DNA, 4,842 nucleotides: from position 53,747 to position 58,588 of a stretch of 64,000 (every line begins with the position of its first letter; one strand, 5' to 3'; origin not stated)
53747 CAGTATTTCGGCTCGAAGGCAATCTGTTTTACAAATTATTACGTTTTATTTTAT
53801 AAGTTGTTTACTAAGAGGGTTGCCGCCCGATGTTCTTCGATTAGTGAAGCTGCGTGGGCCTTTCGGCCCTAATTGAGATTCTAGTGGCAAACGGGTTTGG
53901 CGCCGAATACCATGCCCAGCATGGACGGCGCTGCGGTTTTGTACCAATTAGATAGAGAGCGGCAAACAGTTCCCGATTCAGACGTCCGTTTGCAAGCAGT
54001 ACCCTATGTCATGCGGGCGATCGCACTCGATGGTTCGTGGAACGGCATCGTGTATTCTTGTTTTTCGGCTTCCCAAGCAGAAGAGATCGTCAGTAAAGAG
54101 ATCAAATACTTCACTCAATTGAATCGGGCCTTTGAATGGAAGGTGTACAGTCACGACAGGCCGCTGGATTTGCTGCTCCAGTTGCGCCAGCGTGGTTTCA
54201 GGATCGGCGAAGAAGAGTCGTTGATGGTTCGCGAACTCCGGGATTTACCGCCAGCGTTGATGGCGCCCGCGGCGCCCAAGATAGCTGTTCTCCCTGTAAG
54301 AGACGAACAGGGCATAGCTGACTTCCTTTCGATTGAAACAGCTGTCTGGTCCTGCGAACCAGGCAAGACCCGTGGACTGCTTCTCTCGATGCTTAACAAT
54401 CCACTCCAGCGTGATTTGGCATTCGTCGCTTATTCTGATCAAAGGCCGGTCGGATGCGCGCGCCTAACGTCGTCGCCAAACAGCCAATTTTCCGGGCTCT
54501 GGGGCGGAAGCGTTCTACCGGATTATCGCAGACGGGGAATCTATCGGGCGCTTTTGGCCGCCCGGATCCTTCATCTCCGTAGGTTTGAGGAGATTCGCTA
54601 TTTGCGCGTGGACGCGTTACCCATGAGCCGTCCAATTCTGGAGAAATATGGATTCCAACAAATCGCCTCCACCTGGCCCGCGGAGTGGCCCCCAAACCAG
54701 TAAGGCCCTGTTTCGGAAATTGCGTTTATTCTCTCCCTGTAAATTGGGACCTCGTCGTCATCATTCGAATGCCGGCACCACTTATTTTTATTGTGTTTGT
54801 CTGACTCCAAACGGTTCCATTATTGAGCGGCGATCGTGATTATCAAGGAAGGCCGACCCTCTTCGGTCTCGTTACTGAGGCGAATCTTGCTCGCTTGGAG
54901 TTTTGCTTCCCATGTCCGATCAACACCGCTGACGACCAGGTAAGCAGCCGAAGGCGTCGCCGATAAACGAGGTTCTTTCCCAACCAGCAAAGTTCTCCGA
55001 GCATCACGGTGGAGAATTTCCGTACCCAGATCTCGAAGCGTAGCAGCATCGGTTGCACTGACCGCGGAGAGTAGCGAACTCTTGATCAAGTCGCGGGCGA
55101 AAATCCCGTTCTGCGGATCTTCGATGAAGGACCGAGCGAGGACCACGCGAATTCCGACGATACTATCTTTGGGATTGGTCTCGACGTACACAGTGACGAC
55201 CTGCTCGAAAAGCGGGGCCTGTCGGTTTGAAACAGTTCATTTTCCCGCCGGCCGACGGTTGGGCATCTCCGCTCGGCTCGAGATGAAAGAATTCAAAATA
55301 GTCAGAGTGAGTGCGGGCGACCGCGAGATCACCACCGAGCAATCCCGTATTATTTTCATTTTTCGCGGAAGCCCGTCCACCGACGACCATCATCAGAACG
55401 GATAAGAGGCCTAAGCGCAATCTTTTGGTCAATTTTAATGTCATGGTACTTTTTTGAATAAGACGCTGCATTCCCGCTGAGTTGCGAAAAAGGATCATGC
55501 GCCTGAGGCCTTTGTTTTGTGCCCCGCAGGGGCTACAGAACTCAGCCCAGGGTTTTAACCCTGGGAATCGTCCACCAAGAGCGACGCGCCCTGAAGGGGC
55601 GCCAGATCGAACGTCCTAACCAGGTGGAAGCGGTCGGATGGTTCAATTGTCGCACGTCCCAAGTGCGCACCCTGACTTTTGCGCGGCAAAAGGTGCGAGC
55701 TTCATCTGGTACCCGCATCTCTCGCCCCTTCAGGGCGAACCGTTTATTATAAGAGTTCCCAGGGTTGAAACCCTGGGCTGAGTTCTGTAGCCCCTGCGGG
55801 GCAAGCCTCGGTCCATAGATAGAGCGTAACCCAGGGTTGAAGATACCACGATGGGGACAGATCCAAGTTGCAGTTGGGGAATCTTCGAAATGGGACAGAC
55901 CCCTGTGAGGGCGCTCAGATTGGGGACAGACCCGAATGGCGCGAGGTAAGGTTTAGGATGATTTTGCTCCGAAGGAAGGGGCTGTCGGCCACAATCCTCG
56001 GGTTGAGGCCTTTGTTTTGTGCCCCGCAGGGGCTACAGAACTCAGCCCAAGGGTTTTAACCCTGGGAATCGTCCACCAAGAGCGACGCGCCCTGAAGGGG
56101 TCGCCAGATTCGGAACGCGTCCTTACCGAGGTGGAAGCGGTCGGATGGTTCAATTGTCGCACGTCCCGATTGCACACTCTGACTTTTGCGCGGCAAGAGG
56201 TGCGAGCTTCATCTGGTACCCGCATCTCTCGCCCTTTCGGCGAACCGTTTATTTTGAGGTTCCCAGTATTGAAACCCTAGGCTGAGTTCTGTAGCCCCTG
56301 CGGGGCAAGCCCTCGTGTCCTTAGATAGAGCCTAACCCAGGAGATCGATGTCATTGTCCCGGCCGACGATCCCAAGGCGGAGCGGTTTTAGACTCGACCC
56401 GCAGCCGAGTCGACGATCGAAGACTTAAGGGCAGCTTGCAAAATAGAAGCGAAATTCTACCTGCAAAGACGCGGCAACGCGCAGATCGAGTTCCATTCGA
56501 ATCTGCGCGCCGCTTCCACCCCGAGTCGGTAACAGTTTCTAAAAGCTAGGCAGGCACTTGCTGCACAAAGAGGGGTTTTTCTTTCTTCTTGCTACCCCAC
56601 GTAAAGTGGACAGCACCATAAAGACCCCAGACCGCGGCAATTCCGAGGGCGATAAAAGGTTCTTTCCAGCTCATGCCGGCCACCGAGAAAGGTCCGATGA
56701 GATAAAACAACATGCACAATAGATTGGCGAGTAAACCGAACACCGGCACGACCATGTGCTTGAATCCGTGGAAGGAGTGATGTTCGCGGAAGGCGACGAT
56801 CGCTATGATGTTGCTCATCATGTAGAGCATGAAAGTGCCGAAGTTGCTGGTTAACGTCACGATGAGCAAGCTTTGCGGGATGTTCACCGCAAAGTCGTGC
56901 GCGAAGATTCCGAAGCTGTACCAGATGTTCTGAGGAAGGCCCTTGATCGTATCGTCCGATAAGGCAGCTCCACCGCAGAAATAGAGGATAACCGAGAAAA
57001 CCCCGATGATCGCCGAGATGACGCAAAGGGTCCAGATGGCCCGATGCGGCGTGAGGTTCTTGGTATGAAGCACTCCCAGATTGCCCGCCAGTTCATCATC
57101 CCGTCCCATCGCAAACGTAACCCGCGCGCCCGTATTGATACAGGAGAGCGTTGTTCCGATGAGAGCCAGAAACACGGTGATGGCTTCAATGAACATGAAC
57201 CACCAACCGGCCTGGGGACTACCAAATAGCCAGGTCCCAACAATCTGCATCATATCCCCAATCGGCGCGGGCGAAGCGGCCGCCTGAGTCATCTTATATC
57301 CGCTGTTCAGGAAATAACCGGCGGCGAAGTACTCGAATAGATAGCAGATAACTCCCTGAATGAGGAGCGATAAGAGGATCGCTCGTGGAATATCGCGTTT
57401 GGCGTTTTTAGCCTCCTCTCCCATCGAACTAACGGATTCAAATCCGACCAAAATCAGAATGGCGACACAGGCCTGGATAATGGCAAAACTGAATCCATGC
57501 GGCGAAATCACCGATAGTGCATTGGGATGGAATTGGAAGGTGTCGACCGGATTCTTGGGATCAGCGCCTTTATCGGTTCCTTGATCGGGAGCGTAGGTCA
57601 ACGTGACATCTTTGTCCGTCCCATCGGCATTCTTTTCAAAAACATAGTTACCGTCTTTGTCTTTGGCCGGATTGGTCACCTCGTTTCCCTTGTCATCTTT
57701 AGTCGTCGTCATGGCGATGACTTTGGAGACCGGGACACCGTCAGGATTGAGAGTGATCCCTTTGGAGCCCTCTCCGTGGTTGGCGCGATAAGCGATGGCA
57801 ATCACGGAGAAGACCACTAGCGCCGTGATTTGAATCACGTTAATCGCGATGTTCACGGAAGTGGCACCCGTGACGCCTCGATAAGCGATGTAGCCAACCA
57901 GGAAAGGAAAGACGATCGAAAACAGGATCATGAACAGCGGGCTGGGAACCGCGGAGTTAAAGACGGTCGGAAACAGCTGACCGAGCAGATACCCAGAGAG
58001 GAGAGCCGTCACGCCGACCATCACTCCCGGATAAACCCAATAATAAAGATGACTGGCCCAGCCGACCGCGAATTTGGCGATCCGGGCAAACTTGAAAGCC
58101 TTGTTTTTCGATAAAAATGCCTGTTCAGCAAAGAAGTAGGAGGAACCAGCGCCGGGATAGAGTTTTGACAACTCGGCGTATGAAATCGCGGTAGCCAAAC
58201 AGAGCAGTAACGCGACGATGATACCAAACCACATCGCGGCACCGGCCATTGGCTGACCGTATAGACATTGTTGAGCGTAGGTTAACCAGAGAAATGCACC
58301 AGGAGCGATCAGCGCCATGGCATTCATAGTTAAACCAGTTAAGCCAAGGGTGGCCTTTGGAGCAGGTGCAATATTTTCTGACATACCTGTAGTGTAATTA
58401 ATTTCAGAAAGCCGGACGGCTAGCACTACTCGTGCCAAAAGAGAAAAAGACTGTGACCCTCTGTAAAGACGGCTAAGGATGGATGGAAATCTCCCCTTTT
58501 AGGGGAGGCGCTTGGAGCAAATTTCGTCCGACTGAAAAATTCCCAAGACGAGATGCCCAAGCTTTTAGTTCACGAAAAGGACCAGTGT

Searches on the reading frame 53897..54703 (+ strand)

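Call 74: search_protein_families(library=pfam, proteins=[window:53897-54703:+], max_evalue=0.00001)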
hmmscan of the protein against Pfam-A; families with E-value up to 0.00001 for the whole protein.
window:53897-54703:+ (268 aa): 3 families
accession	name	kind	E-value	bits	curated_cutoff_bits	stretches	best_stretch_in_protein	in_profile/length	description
PF13508.13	Acetyltransf_7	-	1.4e-08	35.4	27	1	174-254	4-83/84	Acetyltransferase (GNAT) domain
PF00583.31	Acetyltransf_1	-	7.7e-08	33.1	20.7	1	171-252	31-115/116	Acetyltransferase (GNAT) family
PF13673.13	Acetyltransf_10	-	9e-07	29.4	23.6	1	174-258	32-112/128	Acetyltransferase (GNAT) domain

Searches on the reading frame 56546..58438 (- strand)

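Call 74: search_protein_families(library=pfam, proteins=[window:56546-58438:-], max_evalue=0.00001)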
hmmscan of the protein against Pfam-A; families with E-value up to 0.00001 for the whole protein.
window:56546-58438:- (630 aa): 2 families
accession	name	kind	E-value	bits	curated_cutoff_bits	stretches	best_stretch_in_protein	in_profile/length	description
PF13520.12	AA_permease_2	-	1.1e-23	84.3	27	2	302-598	178-420/427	Amino acid permease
PF00324.27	AA_permease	-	3.4e-12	46.3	24.6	1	300-609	174-454/470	Amino acid permease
